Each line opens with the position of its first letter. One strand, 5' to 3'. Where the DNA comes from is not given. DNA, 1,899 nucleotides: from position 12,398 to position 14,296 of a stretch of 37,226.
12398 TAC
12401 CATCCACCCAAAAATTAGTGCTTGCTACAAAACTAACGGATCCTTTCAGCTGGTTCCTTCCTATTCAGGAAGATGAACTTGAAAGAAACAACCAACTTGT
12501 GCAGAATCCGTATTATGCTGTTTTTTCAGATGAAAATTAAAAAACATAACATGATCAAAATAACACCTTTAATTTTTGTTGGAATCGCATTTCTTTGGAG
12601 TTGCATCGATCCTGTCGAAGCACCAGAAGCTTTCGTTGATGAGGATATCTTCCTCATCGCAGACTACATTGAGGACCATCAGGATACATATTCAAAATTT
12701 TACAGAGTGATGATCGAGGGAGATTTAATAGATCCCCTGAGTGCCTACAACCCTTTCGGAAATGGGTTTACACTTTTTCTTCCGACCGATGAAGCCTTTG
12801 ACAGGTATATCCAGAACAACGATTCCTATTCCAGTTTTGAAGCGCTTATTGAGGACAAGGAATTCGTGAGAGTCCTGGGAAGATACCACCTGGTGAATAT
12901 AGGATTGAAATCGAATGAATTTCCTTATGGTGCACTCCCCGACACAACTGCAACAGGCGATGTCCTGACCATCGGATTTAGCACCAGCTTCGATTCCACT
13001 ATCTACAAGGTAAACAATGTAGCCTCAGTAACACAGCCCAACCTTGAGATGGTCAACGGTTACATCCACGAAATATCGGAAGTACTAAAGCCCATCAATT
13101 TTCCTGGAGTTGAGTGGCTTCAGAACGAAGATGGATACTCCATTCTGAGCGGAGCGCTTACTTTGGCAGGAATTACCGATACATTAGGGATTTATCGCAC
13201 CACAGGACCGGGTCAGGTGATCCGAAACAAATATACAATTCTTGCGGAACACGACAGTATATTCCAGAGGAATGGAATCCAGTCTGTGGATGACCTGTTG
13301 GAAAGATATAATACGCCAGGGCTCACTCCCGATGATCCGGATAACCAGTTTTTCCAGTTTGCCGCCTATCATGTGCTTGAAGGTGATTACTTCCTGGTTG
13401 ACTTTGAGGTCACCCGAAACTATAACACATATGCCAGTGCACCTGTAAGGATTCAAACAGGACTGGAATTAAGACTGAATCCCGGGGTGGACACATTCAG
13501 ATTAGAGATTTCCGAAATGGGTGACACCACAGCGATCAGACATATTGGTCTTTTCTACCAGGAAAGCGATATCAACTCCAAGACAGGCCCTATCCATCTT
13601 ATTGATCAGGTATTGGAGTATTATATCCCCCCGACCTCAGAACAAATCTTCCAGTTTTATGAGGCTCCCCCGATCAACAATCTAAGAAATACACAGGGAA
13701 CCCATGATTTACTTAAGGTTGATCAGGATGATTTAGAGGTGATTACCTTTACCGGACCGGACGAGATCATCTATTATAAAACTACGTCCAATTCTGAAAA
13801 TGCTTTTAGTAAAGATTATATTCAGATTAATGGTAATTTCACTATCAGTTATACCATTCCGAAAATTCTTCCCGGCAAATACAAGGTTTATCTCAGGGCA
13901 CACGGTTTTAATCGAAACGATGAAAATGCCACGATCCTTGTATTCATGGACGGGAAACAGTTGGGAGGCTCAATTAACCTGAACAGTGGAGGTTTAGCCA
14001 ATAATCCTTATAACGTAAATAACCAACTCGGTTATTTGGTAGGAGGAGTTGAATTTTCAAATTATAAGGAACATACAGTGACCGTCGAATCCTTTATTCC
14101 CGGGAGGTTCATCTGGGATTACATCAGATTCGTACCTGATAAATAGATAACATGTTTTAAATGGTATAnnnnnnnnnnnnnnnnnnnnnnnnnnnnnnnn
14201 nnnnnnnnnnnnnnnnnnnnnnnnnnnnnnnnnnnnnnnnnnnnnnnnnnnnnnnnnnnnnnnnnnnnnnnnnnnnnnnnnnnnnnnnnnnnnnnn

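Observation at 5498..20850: Duplicated FAS1-lipoprotein/SusC/SusD modules: a fasciclin-decorated outer-membrane import operon with no enzyme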

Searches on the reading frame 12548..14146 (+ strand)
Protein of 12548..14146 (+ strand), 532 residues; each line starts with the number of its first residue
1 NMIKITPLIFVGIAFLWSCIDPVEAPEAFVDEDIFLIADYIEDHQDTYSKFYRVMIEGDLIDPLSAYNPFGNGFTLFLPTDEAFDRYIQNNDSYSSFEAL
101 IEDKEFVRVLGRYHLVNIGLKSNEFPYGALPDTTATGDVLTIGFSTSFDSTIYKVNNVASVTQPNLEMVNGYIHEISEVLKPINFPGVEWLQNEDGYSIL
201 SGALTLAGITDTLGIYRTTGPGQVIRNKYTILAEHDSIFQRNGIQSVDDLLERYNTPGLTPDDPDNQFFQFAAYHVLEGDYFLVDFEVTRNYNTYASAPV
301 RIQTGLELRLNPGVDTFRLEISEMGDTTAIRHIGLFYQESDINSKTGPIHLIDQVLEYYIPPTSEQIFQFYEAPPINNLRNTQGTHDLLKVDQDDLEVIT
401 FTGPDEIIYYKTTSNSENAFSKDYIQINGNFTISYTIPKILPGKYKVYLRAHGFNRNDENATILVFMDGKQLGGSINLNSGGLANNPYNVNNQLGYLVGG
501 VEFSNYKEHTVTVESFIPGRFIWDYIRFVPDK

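Call 4: search_protein_families(library=pfam, proteins=[window:12548-14146:+], max_evalue=0.01)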
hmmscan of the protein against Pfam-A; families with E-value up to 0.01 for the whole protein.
window:12548-14146:+ (532 aa): 2 families
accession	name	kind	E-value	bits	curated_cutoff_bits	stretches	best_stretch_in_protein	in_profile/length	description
PF02469.27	Fasciclin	-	9.9e-21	74.7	22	2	48-182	3-123/123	Fasciclin domain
PF17133.9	DUF5108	-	0.0045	17.1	27.4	0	411-450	82-123/226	Domain of unknown function (DUF5108)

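Call 6: search_protein_families(library=ncbifam, proteins=[window:12548-14146:+], max_evalue=0.01)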
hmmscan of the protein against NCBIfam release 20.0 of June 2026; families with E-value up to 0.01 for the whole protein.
window:12548-14146:+ (532 aa): 0 families

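Call 22: search_solved_structures(query=window:12551-14146:+, max_evalue=1)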
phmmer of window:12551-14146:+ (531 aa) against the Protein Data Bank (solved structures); distinct sequences matched with E-value up to 1: 12.
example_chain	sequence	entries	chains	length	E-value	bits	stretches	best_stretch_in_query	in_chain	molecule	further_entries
5yjg_A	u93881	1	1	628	1.6e-11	46.8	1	36-187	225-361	Periostin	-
5yjh_A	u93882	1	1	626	1.6e-11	46.8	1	36-187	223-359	Periostin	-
5nv6_A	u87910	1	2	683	9e-09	37.7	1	70-194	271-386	Transforming growth factor-beta-induced protein ig-h3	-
7ong_A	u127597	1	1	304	9.3e-09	37.7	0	489-525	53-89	SAKe6BE-L1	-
7asg_A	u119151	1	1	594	7.1e-08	34.8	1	70-197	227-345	Transforming growth factor-beta-induced protein ig-h3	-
7as7_A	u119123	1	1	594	8.3e-08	34.5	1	70-194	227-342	Transforming growth factor-beta-induced protein ig-h3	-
7asc_A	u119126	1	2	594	2.3e-07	33.1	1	70-197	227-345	Transforming growth factor-beta-induced protein ig-h3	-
1w7d_A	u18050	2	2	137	0.00016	23.7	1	60-181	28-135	BETA-IG-H3/FASCICLIN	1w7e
9oek_A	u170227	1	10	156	0.016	17.1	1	73-184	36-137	Transforming growth factor-beta-induced protein ig-h3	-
1x3b_A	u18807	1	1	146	0.02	16.8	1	72-182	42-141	Transforming growth factor-beta induced protein IG-H3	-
5y6p_A1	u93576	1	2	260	0.03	16.2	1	72-184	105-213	LRC6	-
2ltb_A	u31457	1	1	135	0.04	15.8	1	73-181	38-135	Transforming growth factor-beta-induced protein ig-h3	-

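Call 63: search_protein_families(library=pfam, alignment_id=A4, max_evalue=0.01)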
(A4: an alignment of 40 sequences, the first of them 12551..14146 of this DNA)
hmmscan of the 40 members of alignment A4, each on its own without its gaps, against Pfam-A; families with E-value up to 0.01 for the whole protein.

A. member 1, window:12551-14146:+ (531 aa): 2 families
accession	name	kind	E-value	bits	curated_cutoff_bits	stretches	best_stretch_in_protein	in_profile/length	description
PF02469.27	Fasciclin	-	9.8e-21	74.7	22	2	47-181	3-123/123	Fasciclin domain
PF17133.9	DUF5108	-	0.0044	17.1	27.4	0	410-449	82-123/226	Domain of unknown function (DUF5108)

B. families by the number of members that match (of 40 scanned): 5 families
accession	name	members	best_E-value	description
PF02469.27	Fasciclin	40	7.6e-28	Fasciclin domain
PF17133.9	DUF5108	4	0.00024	Domain of unknown function (DUF5108)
PF21466.3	GH101_dom-5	3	0.0013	Endo-alpha-N-acetylgalactosaminidase, domain 5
PF14686.12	fn3_3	1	0.00084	Polysaccharide lyase family 4, domain II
PF08909.16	DUF1854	1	0.0071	Domain of unknown function (DUF1854)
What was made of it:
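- On DUF5108 (PF17133) Bacteroides lipoproteins: Four of 40 homologues match weakly (call 63).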

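Call 64: search_solved_structures(query=A4, max_evalue=1)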
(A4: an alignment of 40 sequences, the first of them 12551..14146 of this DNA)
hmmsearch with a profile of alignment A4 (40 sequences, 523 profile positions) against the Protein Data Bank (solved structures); distinct sequences matched with E-value up to 1: 26.
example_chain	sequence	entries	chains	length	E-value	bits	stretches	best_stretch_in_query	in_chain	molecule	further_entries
5nv6_A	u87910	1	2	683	2.3e-30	108.9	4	73-214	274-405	Transforming growth factor-beta-induced protein ig-h3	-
7asg_A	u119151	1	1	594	2.3e-29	105.6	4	73-214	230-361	Transforming growth factor-beta-induced protein ig-h3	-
7as7_A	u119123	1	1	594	2.6e-29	105.4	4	73-214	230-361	Transforming growth factor-beta-induced protein ig-h3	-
7asc_A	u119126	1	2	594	1.2e-28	103.2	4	73-214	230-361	Transforming growth factor-beta-induced protein ig-h3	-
5yjh_A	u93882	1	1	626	5.6e-28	101.1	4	36-208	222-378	Periostin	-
5yjg_A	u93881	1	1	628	5.7e-28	101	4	36-208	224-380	Periostin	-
5y6p_A1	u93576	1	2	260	2.1e-10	43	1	47-185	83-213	LRC6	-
9oek_A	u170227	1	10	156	5e-09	38.5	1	43-184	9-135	Transforming growth factor-beta-induced protein ig-h3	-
1x3b_A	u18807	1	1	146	5.2e-09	38.5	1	41-183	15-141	Transforming growth factor-beta induced protein IG-H3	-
2ltb_A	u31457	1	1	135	1.1e-08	37.4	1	43-182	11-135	Transforming growth factor-beta-induced protein ig-h3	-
5wt7_A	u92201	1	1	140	2e-08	36.5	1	43-182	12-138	Periostin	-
2ltc_A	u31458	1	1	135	6.4e-08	34.9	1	43-181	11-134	Transforming growth factor-beta-induced protein ig-h3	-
2vxp_A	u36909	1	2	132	9.5e-08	34.3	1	43-181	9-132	TRANSFORMING GROWTH FACTOR-BETA-INDUCED PROTEIN IG-H3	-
1w7d_A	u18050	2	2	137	1.1e-07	34.1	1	49-182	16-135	BETA-IG-H3/FASCICLIN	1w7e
9wm8_A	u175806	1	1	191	3e-05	26.1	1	69-184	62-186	AstaP-pink1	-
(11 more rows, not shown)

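Call 65: search_dna_similar(query=window:12551-14146:+, collection=plasmids, mode=protein, max_evalue=0.001, max_rows=25)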
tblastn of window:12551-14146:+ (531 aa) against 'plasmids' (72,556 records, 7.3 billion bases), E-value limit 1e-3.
Records with a match: 8; places in all: 11; records where one place covers at least 80% of the query: 4.
Best place of each record, by identity: <60% 8.
By first word of the organism name: Fulvitalea 4; Cupriavidus 3; Chondrinema 1.
By predicted mobility (MOB-suite, as given by PLSDB): non-mobilizable 6; mobilizable 2.
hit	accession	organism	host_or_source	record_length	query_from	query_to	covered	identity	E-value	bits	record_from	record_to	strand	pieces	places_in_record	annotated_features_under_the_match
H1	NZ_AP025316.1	Fulvitalea axinellae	-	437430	15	529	97%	27.6%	2e-35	149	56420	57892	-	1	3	fasciclin domain-containing protein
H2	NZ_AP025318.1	Fulvitalea axinellae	-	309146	7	529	98%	25.3%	2e-27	124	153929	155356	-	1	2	fasciclin domain-containing protein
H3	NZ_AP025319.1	Fulvitalea axinellae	-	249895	73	531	86%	25.1%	1e-22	110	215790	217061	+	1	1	fasciclin domain-containing protein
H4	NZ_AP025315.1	Fulvitalea axinellae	-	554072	7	468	87%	23.3%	2e-14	84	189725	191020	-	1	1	fasciclin domain-containing protein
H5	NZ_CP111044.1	Chondrinema litorale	Seaweed,red alga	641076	36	355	60%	25.1%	9e-9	66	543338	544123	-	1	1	fasciclin domain-containing protein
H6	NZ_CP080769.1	Cupriavidus pinatubonensis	genomic assembly,soil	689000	47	355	58%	24.1%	2e-4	52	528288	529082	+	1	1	fasciclin domain-containing protein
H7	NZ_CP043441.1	Cupriavidus campinensis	cell culture,soil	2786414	40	238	37%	25.6%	3e-5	55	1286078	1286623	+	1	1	none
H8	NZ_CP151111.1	Cupriavidus metallidurans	-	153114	51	238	35%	26.0%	5e-4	50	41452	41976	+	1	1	fasciclin domain-containing protein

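Call 66: get_annotated_region(hit=H1, flank=14000)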
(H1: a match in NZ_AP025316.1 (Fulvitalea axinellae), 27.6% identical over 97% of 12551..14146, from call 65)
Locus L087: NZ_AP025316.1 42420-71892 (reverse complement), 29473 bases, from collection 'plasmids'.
description: Fulvitalea axinellae strain DSM 100852 plasmid pFA2, complete sequence
organism: Fulvitalea axinellae (NCBI taxid 1182444)
taxonomy: Bacteria; Bacteroidota; Cytophagia; Cytophagales; Persicobacteraceae; Fulvitalea; Fulvitalea axinellae
host: -; source: -; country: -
typing (MOB-suite, as given by PLSDB): non-mobilizable
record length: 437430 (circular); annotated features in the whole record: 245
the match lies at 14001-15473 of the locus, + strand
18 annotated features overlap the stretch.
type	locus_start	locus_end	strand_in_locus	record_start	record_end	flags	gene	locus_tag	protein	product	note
CDS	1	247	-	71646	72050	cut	-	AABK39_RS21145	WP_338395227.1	helix-turn-helix domain-containing protein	-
CDS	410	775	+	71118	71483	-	-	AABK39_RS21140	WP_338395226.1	nuclear transport factor 2 family protein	-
CDS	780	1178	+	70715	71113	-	-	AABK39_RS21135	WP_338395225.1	hypothetical protein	-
CDS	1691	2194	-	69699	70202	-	-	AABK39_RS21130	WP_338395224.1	endonuclease V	GO:0006281 - DNA repair [Evidence IEA]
CDS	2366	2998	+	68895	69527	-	-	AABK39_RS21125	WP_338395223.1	MBL fold metallo-hydrolase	-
CDS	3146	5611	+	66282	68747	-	-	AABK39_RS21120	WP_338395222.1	plasma-membrane proton-efflux P-type ATPase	-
CDS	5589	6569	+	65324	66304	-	-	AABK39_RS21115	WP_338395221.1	DUF3078 domain-containing protein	-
CDS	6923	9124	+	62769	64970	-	-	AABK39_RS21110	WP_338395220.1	fasciclin domain-containing protein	-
CDS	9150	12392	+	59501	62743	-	-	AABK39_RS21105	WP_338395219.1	TonB-dependent receptor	-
CDS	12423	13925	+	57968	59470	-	-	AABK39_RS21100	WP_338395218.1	RagB/SusD family nutrient uptake outer membrane protein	-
CDS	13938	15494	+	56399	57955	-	-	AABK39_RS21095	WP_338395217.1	fasciclin domain-containing protein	GO:0007155 - cell adhesion [Evidence IEA]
CDS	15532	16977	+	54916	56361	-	-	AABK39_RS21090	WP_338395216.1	fasciclin domain-containing protein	-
CDS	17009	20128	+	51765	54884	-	-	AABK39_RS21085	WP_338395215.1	SusC/RagA family TonB-linked outer membrane protein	GO:0071702 - organic substance transport [Evidence IEA]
CDS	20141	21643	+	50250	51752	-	-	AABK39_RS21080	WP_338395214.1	RagB/SusD family nutrient uptake outer membrane protein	-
CDS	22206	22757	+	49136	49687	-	-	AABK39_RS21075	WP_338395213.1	RNA polymerase sigma-70 factor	-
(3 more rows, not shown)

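Call 67: get_annotated_region(hit=H2, flank=14000)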
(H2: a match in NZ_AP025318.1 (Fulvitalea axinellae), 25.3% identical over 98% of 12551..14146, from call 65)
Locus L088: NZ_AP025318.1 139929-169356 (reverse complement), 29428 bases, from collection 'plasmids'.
description: Fulvitalea axinellae strain DSM 100852 plasmid pFA4, complete sequence
organism: Fulvitalea axinellae (NCBI taxid 1182444)
taxonomy: Bacteria; Bacteroidota; Cytophagia; Cytophagales; Persicobacteraceae; Fulvitalea; Fulvitalea axinellae
host: -; source: -; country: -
typing (MOB-suite, as given by PLSDB): non-mobilizable
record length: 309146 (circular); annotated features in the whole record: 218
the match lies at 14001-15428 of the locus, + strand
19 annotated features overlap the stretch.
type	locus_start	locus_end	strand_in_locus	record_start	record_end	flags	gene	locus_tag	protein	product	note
CDS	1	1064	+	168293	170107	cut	-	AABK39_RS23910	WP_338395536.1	hypothetical protein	-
CDS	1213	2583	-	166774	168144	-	-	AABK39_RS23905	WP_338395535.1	alpha-L-fucosidase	GO:0005975 - carbohydrate metabolic process [Evidence IEA]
CDS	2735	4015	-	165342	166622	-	-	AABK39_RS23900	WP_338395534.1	hypothetical protein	-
CDS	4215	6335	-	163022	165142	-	-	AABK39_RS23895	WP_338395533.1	LamG-like jellyroll fold domain-containing protein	-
CDS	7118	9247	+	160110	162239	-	-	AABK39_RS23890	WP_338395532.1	fasciclin domain-containing protein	-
CDS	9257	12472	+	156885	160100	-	-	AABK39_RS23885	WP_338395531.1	SusC/RagA family TonB-linked outer membrane protein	GO:0071702 - organic substance transport [Evidence IEA]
CDS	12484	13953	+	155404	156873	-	-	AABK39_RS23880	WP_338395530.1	RagB/SusD family nutrient uptake outer membrane protein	-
CDS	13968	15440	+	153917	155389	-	-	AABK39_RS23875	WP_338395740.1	fasciclin domain-containing protein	-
CDS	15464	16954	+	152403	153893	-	-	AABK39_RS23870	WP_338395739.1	fasciclin domain-containing protein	GO:0007155 - cell adhesion [Evidence IEA]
CDS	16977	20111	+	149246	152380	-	-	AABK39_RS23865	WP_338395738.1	SusC/RagA family TonB-linked outer membrane protein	GO:0071702 - organic substance transport [Evidence IEA]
CDS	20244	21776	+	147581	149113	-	-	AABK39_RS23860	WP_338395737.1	RagB/SusD family nutrient uptake outer membrane protein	-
CDS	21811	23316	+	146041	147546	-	-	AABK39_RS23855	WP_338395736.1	hypothetical protein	-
CDS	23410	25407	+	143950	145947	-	-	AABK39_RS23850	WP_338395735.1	discoidin domain-containing protein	-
CDS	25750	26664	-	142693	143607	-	-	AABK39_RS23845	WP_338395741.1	IS3 family transposase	-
CDS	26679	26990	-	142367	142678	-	-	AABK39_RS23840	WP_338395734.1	transposase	GO:0006313 - DNA transposition [Evidence IEA]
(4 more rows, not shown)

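Call 68: get_annotated_region(hit=H3, flank=14000)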
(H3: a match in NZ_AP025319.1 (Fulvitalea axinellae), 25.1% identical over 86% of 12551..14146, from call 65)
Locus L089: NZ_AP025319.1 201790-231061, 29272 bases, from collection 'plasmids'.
description: Fulvitalea axinellae strain DSM 100852 plasmid pFA5, complete sequence
organism: Fulvitalea axinellae (NCBI taxid 1182444)
taxonomy: Bacteria; Bacteroidota; Cytophagia; Cytophagales; Persicobacteraceae; Fulvitalea; Fulvitalea axinellae
host: -; source: -; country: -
typing (MOB-suite, as given by PLSDB): non-mobilizable
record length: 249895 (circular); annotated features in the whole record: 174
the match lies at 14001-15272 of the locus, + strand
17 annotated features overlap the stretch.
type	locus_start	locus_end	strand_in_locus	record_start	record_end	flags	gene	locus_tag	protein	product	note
CDS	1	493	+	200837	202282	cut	-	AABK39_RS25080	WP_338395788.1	hypothetical protein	-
CDS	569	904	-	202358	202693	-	-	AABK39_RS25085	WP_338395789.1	DUF6694 family lipoprotein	-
CDS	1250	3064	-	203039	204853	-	-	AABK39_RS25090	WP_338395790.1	AAA domain-containing protein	-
CDS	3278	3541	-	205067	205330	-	-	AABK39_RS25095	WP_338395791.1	hypothetical protein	-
CDS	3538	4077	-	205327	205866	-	-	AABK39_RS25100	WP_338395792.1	transporter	-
CDS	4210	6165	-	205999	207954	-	-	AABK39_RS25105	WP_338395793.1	LamG-like jellyroll fold domain-containing protein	-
CDS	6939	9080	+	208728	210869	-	-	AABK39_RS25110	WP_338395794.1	fasciclin domain-containing protein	-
CDS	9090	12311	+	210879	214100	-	-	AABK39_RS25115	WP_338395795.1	TonB-dependent receptor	-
CDS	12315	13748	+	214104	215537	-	-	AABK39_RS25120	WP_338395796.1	RagB/SusD family nutrient uptake outer membrane protein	-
CDS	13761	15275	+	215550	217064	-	-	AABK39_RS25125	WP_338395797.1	fasciclin domain-containing protein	-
CDS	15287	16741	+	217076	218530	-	-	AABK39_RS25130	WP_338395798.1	fasciclin domain-containing protein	-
CDS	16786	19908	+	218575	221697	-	-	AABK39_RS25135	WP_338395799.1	SusC/RagA family TonB-linked outer membrane protein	GO:0071702 - organic substance transport [Evidence IEA]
CDS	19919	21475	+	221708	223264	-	-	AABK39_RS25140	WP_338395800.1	RagB/SusD family nutrient uptake outer membrane protein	-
CDS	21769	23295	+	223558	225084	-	-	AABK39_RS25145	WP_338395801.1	hypothetical protein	-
CDS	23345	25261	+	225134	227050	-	-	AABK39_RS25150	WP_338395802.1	discoidin domain-containing protein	-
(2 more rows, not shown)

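Call 69: get_annotated_region(hit=H4, flank=14000)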
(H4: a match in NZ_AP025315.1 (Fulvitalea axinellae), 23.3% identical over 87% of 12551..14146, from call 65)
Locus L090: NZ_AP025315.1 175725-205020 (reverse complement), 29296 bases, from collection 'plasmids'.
description: Fulvitalea axinellae strain DSM 100852 plasmid pFA1, complete sequence
organism: Fulvitalea axinellae (NCBI taxid 1182444)
taxonomy: Bacteria; Bacteroidota; Cytophagia; Cytophagales; Persicobacteraceae; Fulvitalea; Fulvitalea axinellae
host: -; source: -; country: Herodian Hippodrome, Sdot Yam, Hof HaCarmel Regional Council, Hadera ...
typing (MOB-suite, as given by PLSDB): non-mobilizable
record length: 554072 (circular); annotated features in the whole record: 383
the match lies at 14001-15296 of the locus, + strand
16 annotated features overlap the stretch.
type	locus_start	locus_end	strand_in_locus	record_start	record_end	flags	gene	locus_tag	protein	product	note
CDS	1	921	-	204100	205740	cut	-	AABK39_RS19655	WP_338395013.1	hypothetical protein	-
CDS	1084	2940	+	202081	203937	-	-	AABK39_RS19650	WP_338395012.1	hypothetical protein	-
CDS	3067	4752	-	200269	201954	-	ggt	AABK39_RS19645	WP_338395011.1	gamma-glutamyltransferase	GO:0006750 - glutathione biosynthetic process [Evidence IEA]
CDS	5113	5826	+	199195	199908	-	-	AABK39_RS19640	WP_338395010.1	hypothetical protein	-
CDS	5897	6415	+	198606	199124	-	-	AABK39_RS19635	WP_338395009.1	hypothetical protein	-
CDS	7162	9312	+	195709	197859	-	-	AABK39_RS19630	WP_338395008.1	fasciclin domain-containing protein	-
CDS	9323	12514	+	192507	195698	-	-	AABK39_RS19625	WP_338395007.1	SusC/RagA family TonB-linked outer membrane protein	GO:0071702 - organic substance transport [Evidence IEA]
CDS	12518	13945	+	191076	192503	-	-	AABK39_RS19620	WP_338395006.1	RagB/SusD family nutrient uptake outer membrane protein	-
CDS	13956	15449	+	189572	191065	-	-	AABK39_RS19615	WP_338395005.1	fasciclin domain-containing protein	-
CDS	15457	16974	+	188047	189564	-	-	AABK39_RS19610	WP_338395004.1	fasciclin domain-containing protein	-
CDS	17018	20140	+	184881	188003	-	-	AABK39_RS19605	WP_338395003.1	SusC/RagA family TonB-linked outer membrane protein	GO:0071702 - organic substance transport [Evidence IEA]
CDS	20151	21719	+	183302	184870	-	-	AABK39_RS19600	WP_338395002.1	RagB/SusD family nutrient uptake outer membrane protein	-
CDS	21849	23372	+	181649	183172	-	-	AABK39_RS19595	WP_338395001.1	fibronectin type III domain-containing protein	-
CDS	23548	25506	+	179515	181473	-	-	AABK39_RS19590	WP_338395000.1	discoidin domain-containing protein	-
CDS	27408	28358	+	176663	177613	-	-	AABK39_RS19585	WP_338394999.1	helix-turn-helix transcriptional regulator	GO:0006355 - regulation of DNA-templated transcription [Evidence IEA]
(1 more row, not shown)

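Call 70: get_annotated_region(hit=H5, flank=12000)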
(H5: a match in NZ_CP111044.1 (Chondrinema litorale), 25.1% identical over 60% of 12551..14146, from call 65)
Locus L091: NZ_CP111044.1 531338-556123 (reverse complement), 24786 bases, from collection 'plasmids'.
description: Chondrinema litorale strain WSW3-B12 plasmid unnamed2, complete sequence
organism: Chondrinema litorale (NCBI taxid 2994555)
taxonomy: Bacteria; Bacteroidota; Cytophagia; Cytophagales; Flammeovirgaceae; Chondrinema; Chondrinema litorale
host: -; source: Seaweed,red alga; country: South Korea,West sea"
typing (MOB-suite, as given by PLSDB): non-mobilizable
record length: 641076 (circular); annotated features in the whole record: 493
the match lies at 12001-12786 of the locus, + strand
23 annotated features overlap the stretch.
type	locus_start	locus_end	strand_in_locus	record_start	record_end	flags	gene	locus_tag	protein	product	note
CDS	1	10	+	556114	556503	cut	-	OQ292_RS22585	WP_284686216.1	DUF2255 family protein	-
CDS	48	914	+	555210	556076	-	-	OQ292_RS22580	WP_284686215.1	aldo/keto reductase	-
CDS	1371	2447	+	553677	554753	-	-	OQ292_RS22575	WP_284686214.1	hypothetical protein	-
CDS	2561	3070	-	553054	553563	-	-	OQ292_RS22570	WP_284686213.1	response regulator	-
CDS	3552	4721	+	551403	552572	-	-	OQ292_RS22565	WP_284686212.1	ATP-binding protein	-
CDS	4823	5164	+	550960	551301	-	-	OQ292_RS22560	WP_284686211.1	hypothetical protein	-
CDS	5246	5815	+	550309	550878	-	-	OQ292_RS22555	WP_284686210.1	Crp/Fnr family transcriptional regulator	GO:0006355 - regulation of DNA-templated transcription [Evidence IEA]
CDS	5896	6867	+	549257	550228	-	-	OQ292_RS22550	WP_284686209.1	aldo/keto reductase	-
CDS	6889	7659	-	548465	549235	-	-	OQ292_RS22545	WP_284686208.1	TIGR03915 family putative DNA repair protein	GO:0008150 - biological_process [Evidence IEA]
CDS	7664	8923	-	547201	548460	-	-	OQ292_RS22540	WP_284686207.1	putative DNA modification/repair radical SAM protein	-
CDS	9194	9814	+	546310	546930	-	-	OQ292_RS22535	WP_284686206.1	class I SAM-dependent methyltransferase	-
CDS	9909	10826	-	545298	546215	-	-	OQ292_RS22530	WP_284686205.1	LysR family transcriptional regulator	GO:0006355 - regulation of DNA-templated transcription [Evidence IEA]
CDS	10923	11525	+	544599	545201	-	-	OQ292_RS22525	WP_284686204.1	NAD(P)H-dependent oxidoreductase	-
CDS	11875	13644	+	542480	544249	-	-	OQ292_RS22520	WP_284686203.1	fasciclin domain-containing protein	GO:0007155 - cell adhesion [Evidence IEA]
CDS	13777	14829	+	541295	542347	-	-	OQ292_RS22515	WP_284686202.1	histidine kinase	GO:0000160 - phosphorelay signal transduction system [Evidence IEA]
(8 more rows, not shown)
